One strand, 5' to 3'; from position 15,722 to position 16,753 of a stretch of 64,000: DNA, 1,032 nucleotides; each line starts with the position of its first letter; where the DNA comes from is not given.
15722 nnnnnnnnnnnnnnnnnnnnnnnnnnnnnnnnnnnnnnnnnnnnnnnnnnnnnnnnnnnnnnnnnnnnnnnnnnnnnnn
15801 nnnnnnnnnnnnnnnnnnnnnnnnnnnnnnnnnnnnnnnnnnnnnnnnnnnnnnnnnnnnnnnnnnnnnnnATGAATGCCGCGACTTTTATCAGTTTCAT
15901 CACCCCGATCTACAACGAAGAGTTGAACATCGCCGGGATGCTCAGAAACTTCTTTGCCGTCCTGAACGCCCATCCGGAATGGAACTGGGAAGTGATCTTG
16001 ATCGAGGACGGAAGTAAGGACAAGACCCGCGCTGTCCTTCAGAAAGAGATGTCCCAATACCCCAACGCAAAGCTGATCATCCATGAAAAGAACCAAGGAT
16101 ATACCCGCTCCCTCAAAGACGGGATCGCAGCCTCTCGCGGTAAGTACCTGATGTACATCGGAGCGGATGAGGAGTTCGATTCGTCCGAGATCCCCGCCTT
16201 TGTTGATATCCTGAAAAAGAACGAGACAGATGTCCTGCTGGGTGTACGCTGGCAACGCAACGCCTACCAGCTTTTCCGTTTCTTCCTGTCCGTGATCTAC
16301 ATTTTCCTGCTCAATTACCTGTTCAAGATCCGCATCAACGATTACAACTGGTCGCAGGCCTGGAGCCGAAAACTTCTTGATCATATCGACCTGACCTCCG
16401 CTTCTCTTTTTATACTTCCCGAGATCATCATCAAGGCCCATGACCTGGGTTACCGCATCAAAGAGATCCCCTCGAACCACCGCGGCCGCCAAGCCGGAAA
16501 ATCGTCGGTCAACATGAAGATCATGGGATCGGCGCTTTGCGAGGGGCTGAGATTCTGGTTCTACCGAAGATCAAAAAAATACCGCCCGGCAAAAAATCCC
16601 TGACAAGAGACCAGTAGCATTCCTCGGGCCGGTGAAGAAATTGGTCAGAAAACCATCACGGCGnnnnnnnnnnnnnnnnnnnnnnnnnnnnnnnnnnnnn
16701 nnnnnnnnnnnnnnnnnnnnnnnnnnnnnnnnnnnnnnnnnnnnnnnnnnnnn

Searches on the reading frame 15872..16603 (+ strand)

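Call 47: search_protein_families(library=ncbifam, proteins=[window:15872-16603:+], max_evalue=0.000001)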
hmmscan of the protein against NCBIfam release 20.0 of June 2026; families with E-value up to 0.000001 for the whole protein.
window:15872-16603:+ (243 aa): 13 families
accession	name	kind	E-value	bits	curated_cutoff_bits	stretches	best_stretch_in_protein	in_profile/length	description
NF007482.0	PRK10073.1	equivalog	1.8e-16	60.1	423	1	1-122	2-118/334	glycosyltransferase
TIGR03937.1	PgaC_IcaA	equivalog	7.2e-16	58.1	422.3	1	4-117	44-153/407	poly-beta-1,6-N-acetyl-D-glucosamine synthase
NF047588.1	GlcsyltransPgfSStrep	equivalog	2.8e-13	49.8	500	1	7-216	3-208/308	glycosyltransferase PgfS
NF007986.1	PRK10714.1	equivalog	4e-13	49.1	529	1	7-214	8-211/316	undecaprenyl-phosphate 4-deoxy-4-formamido-L-arabinose transferase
NF047683.1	TeichurnBiosyTuaG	equivalog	4.6e-11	42.8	400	1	4-118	5-115/252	teichuronic acid biosynthesis protein TuaG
NF041875.1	EPS_EpsD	equivalog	5.3e-10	39.2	370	1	9-124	3-114/325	exopolysaccharide biosynthesis glycosyltransferase EpsD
TIGR04283.1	glyco_like_mftF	equivalog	7.7e-10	38.7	182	1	7-120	1-103/221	TIGR04283 family arsenosugar biosynthesis glycosyltransferase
TIGR03111.1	glyc2_xrt_Gpos1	hypoth_equivalog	2.1e-09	36.7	363.95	1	7-118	51-160/439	TIGR03111 family XrtG-associated glycosyltransferase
NF041391.1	DPhHxTase_Halo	equivalog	4.4e-08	32.4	375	1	14-211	4-190/213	dolichyl-phosphate hexose transferase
TIGR04009.1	wcaE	equivalog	6e-08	32.3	369.2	1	7-122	3-114/248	colanic acid biosynthesis glycosyltransferase WcaE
NF058614.1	PPMAGASynPpgS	equivalog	7.6e-08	32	370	1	9-201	4-194/226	polyprenyl-phospho-N-acetylgalactosaminyl synthase PpgS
NF038302.1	EPS_HpsE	equivalog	1.2e-07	31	300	1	9-100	5-97/307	hormogonium polysaccharide biosynthesis glycosyltransferase HpsE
TIGR04182.1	glyco_TIGR04182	equivalog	5.8e-07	29.2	325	1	10-210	5-197/293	S-layer glycoprotein N-glycosyltransferase AglJ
